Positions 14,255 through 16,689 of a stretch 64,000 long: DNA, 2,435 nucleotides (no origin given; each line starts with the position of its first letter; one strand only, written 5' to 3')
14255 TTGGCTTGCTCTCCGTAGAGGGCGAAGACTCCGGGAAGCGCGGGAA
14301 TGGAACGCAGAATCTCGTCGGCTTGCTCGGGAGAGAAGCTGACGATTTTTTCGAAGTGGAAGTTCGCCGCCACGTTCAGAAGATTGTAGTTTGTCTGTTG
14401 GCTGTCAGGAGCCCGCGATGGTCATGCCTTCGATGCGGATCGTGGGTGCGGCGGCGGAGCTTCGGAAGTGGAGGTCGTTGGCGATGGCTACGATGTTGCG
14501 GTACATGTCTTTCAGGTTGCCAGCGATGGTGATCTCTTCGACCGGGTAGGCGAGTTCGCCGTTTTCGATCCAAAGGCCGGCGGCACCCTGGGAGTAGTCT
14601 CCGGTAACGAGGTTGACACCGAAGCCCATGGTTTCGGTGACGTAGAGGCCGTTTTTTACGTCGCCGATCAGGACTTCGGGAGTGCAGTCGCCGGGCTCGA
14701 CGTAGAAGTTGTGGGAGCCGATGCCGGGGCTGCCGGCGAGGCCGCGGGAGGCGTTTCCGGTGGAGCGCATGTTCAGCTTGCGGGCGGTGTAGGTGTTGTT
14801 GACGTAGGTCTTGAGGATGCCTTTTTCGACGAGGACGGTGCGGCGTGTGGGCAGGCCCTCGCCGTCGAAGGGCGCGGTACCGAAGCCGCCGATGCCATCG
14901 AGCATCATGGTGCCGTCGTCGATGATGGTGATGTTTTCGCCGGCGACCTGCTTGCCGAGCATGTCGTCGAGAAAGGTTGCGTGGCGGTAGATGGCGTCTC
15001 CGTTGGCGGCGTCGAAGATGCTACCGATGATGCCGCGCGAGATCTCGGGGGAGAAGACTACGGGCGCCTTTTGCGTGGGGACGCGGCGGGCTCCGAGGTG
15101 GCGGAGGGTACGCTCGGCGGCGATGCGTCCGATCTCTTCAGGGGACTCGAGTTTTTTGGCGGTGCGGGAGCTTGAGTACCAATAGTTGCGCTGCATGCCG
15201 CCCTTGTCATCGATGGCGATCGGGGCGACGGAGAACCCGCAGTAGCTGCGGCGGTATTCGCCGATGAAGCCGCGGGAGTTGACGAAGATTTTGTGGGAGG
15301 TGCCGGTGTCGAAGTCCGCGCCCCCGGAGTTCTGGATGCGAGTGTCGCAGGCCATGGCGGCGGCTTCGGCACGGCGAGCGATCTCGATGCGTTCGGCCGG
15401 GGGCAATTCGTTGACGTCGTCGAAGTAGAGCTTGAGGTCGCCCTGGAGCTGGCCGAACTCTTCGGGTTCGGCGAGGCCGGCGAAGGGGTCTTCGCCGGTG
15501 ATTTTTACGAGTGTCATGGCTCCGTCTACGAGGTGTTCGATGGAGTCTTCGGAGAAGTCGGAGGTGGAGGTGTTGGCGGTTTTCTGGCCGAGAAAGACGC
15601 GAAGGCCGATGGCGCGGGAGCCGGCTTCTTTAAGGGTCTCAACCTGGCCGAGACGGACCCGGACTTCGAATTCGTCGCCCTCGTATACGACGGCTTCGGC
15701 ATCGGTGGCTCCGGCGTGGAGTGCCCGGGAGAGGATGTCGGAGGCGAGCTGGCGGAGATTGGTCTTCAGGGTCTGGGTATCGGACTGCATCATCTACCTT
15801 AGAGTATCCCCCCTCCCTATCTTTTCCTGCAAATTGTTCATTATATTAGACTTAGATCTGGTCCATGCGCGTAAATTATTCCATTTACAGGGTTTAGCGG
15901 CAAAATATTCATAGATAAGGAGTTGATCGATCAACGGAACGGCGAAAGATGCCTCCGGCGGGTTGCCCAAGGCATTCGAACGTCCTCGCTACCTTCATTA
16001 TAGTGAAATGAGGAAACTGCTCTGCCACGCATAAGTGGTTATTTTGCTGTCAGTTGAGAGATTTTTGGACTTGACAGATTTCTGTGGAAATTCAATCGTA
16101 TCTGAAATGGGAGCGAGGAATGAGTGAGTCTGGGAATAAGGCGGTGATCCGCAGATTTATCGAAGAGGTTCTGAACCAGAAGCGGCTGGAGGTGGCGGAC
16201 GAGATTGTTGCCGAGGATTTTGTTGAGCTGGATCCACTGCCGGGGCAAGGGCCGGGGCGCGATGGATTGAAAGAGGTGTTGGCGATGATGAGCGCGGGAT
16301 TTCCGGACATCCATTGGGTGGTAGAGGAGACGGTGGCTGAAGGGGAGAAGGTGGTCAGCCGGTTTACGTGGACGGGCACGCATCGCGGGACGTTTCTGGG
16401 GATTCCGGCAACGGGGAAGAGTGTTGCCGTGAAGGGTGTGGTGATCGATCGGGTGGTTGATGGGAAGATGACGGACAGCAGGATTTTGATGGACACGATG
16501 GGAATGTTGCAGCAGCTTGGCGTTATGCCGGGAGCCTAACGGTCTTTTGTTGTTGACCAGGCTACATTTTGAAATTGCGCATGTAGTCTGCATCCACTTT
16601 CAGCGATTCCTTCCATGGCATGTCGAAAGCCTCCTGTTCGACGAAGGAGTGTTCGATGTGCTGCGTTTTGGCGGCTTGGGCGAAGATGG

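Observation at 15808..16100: Dispersed AT-rich intergenic element of about 210-280 nt: three same-orientation copies with six ordered conserved blocks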

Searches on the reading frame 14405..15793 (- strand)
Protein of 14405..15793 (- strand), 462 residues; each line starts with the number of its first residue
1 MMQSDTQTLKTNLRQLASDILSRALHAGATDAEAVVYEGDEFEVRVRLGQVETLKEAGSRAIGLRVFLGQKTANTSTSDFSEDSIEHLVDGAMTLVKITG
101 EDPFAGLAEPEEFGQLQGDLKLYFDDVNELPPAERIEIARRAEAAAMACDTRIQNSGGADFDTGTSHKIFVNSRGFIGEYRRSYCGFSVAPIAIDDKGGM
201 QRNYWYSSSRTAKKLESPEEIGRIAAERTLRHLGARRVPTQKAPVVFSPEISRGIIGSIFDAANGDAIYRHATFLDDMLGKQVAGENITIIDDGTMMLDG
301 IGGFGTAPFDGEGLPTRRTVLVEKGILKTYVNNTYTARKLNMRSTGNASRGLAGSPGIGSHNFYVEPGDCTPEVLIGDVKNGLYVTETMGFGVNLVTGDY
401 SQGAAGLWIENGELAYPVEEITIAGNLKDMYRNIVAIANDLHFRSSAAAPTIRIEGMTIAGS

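Call 15: find_encoding_contigs(protein=window:14405-15793:-, flank=10000, max_places=6)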
Protein window:14405-15793:- (462 aa): no gene with exactly this product is on record in the collection.

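Call 24: find_homologous_proteins(query=window:14405-15793:-, max_evalue=1e-100)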
Query window:14405-15793:- (462 aa): 7972 proteins with E <= 1e-100 among 8000 candidates; the best 120 are listed.
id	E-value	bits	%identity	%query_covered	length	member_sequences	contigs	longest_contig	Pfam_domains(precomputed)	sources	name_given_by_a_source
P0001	3.9e-283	957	92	100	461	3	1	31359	PF01523.22,PF19290.5,PF19289.5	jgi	jgi:PmbA protein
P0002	1.2e-276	936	89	100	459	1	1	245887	PF01523.22,PF19290.5,PF19289.5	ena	-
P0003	4.4e-273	924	90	100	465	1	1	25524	PF01523.22,PF19290.5,PF19289.5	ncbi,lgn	-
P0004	1.8e-271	919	89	100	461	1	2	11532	PF01523.22,PF19290.5,PF19289.5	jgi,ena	-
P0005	1.1e-270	916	88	100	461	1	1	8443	PF01523.22,PF19290.5,PF19289.5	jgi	-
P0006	1.9e-267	906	88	100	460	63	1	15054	PF01523.22,PF19290.5,PF19289.5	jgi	jgi:PmbA protein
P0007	1.6e-266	903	88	98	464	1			PF01523.22,PF19290.5,PF19289.5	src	-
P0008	3.6e-265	898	87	100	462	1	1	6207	PF01523.22,PF19290.5,PF19289.5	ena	-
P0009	1.2e-264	897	87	100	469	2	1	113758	PF01523.22,PF19290.5,PF19289.5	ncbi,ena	-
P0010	1.0e-263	893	86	99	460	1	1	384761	PF01523.22,PF19290.5,PF19289.5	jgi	jgi:PmbA protein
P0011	2.4e-262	889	86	100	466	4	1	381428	PF01523.22,PF19290.5,PF19289.5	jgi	jgi:PmbA protein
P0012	4.4e-262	888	89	98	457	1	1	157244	PF01523.22,PF19290.5,PF19289.5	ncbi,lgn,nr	ncbi:MAG: TldD/PmbA family protein [Acidobacteria bacterium]|nr:TldD/PmbA family protein [Acidobacte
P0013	5.5e-262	888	86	99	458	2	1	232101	PF01523.22,PF19290.5,PF19289.5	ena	-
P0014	1.6e-260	883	87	98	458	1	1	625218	PF01523.22,PF19290.5,PF19289.5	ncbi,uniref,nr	ncbi:TldD/PmbA family protein [Edaphobacter bradus]|uniref:TldD/PmbA family protein n=1 Tax=Edaphoba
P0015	1.9e-260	883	86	99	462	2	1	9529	PF01523.22,PF19290.5,PF19289.5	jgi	-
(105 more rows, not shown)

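Call 26: find_encoding_contigs(protein=P0001, flank=10000, max_places=2)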
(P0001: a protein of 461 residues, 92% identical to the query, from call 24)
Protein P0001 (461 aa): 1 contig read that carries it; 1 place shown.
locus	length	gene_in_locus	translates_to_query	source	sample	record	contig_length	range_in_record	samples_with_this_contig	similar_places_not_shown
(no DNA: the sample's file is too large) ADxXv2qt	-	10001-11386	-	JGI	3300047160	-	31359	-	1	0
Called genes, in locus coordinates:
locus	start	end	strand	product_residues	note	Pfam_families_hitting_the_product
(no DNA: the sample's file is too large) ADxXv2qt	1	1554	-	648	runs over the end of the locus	PF13428:TPR_14 (faint), PF13432:TPR_16 (faint), PF14559:TPR_19 (faint), PF00515:TPR_1 (faint), PF07719:TPR_2 (faint), PF13181:TPR_8 (faint), PF13431:TPR_17 (faint)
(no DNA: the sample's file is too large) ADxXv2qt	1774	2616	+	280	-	PF00563:EAL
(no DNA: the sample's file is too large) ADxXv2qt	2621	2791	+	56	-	-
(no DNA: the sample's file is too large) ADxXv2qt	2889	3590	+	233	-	PF13618:Gluconate_2-dh3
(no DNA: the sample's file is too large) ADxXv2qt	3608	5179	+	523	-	PF00732:GMC_oxred_N (faint), PF05199:GMC_oxred_C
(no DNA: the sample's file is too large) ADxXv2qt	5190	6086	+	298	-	PF01261:AP_endonuc_2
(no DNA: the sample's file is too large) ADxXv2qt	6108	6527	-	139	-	PF07366:SnoaL, PF14534:DUF4440 (weak), PF12680:SnoaL_2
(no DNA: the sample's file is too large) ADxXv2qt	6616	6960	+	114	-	PF03551:PadR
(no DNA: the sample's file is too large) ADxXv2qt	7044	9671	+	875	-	PF12704:MacB_PCD, PF02687:FtsX, PF12704:MacB_PCD, PF02687:FtsX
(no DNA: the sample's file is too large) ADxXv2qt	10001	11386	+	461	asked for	PF01523:PmbA_TldD_1st, PF19290:PmbA_TldD_2nd, PF19289:PmbA_TldD_3rd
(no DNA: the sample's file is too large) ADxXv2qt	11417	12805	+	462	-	PF27096:UvrC_M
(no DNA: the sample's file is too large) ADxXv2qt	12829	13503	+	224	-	PF00834:Ribul_P_3_epim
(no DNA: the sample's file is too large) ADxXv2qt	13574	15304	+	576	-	PF13525:YfiO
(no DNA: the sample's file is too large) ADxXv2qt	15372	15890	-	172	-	-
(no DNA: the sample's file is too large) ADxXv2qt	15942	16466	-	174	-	-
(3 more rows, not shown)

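Call 27: find_encoding_contigs(protein=P0002, flank=10000, max_places=2)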
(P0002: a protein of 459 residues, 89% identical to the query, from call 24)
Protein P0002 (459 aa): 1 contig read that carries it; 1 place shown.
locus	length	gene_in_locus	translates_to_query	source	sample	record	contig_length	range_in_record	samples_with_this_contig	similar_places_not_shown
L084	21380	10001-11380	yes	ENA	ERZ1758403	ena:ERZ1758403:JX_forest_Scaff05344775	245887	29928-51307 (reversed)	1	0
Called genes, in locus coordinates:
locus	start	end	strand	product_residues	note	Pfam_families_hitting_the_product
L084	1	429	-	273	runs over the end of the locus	PF03935:SKN1_KRE6_Sbg1 (faint), PF00722:Glyco_hydro_16, PF26113:GH16_XgeA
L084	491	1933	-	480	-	PF01523:PmbA_TldD_1st, PF19290:PmbA_TldD_2nd, PF19289:PmbA_TldD_3rd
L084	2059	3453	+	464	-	PF00027:cNMP_binding, PF02518:HATPase_c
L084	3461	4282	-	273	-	PF08924:Rv2525c_GlyHyd-like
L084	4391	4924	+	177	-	PF05163:DinB (weak), PF11716:MDMPI_N (weak), PF12867:DinB_2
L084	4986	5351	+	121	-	PF00583:Acetyltransf_1, PF13508:Acetyltransf_7 (weak)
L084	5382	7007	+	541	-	-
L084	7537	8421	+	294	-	-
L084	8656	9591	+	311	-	PF00781:DAGK_cat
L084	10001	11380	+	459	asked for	PF01523:PmbA_TldD_1st, PF19290:PmbA_TldD_2nd, PF19289:PmbA_TldD_3rd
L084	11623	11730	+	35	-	-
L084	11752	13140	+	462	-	PF27096:UvrC_M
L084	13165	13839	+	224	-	PF00834:Ribul_P_3_epim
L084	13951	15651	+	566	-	PF13525:YfiO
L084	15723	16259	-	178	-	-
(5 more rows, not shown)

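Call 28: find_encoding_contigs(protein=P0003, flank=10000, max_places=2)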
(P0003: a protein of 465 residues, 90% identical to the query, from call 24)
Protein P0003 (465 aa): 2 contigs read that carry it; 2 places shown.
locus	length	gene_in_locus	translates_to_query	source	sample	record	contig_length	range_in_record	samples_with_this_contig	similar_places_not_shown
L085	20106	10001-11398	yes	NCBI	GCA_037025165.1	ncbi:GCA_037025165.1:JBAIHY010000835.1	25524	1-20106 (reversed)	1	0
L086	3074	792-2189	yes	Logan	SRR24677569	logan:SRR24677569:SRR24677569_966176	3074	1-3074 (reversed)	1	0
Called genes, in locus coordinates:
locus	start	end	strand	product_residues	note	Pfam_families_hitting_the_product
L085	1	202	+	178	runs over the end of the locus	-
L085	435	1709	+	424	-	PF05977:MFS_3, PF07690:MFS_1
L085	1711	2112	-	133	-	PF00903:Glyoxalase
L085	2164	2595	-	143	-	PF00165:HTH_AraC, PF12833:HTH_18, PF00165:HTH_AraC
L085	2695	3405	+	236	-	PF13618:Gluconate_2-dh3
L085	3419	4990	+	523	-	PF00732:GMC_oxred_N (faint), PF05199:GMC_oxred_C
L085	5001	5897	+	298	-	PF01261:AP_endonuc_2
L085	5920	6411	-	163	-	PF07366:SnoaL, PF12680:SnoaL_2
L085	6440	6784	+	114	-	PF03551:PadR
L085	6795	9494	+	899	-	PF12704:MacB_PCD, PF02687:FtsX, PF12704:MacB_PCD (weak), PF02687:FtsX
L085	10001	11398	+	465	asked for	PF01523:PmbA_TldD_1st, PF19290:PmbA_TldD_2nd, PF19289:PmbA_TldD_3rd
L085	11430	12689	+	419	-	PF27096:UvrC_M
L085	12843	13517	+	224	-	PF00834:Ribul_P_3_epim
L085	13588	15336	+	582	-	PF13525:YfiO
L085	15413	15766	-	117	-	-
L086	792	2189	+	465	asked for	PF01523:PmbA_TldD_1st, PF19290:PmbA_TldD_2nd, PF19289:PmbA_TldD_3rd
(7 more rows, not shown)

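Call 44: find_encoding_contigs(protein=P0009, flank=10000, max_places=2)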
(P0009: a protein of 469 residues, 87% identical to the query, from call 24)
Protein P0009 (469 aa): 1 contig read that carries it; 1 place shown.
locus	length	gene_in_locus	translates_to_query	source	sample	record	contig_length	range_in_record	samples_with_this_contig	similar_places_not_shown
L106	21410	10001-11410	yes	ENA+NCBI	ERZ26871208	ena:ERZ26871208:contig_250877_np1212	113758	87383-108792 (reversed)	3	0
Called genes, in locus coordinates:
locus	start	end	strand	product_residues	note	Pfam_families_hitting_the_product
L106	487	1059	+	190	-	-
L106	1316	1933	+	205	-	-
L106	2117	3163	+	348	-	PF00561:Abhydrolase_1, PF12697:Abhydrolase_6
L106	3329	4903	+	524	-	PF01979:Amidohydro_1 (faint), PF07969:Amidohydro_3 (faint)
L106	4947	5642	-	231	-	PF10677:DUF2490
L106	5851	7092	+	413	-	PF05977:MFS_3, PF07690:MFS_1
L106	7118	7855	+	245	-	-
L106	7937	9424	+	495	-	PF07719:TPR_2 (faint)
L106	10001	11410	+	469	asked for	PF01523:PmbA_TldD_1st, PF19290:PmbA_TldD_2nd, PF19289:PmbA_TldD_3rd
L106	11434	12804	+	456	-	PF27096:UvrC_M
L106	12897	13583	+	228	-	PF00834:Ribul_P_3_epim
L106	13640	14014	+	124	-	-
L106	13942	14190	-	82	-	-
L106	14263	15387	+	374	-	PF13525:YfiO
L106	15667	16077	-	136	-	-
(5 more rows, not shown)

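Call 45: find_encoding_contigs(protein=P0010, flank=10000, max_places=2)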
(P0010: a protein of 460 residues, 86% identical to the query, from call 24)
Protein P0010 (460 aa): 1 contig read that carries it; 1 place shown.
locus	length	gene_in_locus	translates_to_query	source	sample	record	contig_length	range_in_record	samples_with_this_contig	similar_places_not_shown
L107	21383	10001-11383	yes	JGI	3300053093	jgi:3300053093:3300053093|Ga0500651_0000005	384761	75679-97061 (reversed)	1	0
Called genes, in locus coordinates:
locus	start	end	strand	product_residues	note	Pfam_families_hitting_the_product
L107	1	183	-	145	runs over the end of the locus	PF00583:Acetyltransf_1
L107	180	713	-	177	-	PF05163:DinB (weak), PF11716:MDMPI_N (weak), PF12867:DinB_2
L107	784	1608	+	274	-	PF08924:Rv2525c_GlyHyd-like (weak)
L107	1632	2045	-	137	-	PF00903:Glyoxalase, PF18029:Glyoxalase_6 (weak)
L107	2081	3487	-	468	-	PF00027:cNMP_binding, PF02518:HATPase_c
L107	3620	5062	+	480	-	PF01523:PmbA_TldD_1st, PF19290:PmbA_TldD_2nd, PF19289:PmbA_TldD_3rd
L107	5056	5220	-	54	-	-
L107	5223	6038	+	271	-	PF00722:Glyco_hydro_16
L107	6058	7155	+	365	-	PF04616:Glyco_hydro_43 (faint)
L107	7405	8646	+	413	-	PF05977:MFS_3, PF07690:MFS_1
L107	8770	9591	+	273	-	-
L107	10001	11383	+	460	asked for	PF01523:PmbA_TldD_1st, PF19290:PmbA_TldD_2nd, PF19289:PmbA_TldD_3rd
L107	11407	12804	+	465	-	PF27096:UvrC_M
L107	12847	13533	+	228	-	PF00834:Ribul_P_3_epim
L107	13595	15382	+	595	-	PF13525:YfiO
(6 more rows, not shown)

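Call 46: find_encoding_contigs(protein=P0012, flank=10000, max_places=2)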
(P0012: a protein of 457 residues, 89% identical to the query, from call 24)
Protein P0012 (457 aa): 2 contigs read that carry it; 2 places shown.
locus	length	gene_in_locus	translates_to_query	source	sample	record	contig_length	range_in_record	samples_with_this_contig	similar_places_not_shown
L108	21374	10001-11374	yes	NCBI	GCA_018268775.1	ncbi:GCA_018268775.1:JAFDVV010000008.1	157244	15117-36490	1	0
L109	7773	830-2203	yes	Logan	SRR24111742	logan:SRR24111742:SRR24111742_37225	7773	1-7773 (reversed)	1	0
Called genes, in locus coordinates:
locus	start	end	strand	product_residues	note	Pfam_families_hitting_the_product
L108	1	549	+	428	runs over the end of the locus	PF01207:Dus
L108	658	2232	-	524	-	-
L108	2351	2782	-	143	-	PF13480:Acetyltransf_6 (faint), PF00583:Acetyltransf_1, PF13508:Acetyltransf_7 (weak)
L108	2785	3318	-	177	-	PF05163:DinB (weak), PF11716:MDMPI_N (weak), PF12867:DinB_2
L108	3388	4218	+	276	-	PF08924:Rv2525c_GlyHyd-like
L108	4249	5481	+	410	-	-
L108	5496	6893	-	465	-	PF00027:cNMP_binding (weak), PF02518:HATPase_c, PF14501:HATPase_c_5 (weak)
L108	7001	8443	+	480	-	PF01523:PmbA_TldD_1st, PF19290:PmbA_TldD_2nd, PF19289:PmbA_TldD_3rd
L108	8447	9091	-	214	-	-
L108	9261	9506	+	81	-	-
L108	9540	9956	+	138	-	PF01850:PIN (weak)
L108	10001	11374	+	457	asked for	PF01523:PmbA_TldD_1st, PF19290:PmbA_TldD_2nd, PF19289:PmbA_TldD_3rd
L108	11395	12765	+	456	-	PF27096:UvrC_M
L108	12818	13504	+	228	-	PF00834:Ribul_P_3_epim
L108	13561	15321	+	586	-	PF13525:YfiO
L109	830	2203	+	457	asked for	PF01523:PmbA_TldD_1st, PF19290:PmbA_TldD_2nd, PF19289:PmbA_TldD_3rd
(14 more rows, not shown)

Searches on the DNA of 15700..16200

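Call 11: search_rna_families(source=window, start=15700, end=16200, threshold=evalue, max_evalue=10)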
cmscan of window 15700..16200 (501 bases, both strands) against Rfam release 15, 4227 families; matches with E-value up to 10: 3.
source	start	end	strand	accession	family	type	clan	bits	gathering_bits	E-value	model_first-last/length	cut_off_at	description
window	15977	16080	-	RF02759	LasI_thermometer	Cis-reg; thermoregulator;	-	17.1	76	1.7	1-110/110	no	LasI 5' UTR ROSE like thermometer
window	15746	15840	-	RF02158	NPPA-AS1_3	Gene; lncRNA;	-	13.7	55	1.3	1-108/108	no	NPPA antisense RNA 1 conserved region 3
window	16066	16129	+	RF01952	SOX2OT_exon2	Gene; lncRNA;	-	10.8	45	7.2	1-69/69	no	SOX2 overlapping transcript exon 2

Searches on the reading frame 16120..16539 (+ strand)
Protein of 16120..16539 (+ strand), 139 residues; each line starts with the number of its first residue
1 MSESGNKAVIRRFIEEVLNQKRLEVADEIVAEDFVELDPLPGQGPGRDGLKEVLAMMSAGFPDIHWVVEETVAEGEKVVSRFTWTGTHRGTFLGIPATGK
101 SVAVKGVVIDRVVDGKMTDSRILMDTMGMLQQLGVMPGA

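Call 97: search_protein_families(library=pfam, proteins=[window:16120-16539:+], max_evalue=0.001)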
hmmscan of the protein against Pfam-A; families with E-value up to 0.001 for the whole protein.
window:16120-16539:+ (139 aa): 2 families
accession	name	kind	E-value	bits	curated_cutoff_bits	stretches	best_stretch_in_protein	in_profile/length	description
PF07366.18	SnoaL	-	6e-37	126.7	28.4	1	9-133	2-126/126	SnoaL-like polyketide cyclase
PF12680.13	SnoaL_2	-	1.6e-22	80.5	27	1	10-119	1-101/102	SnoaL-like domain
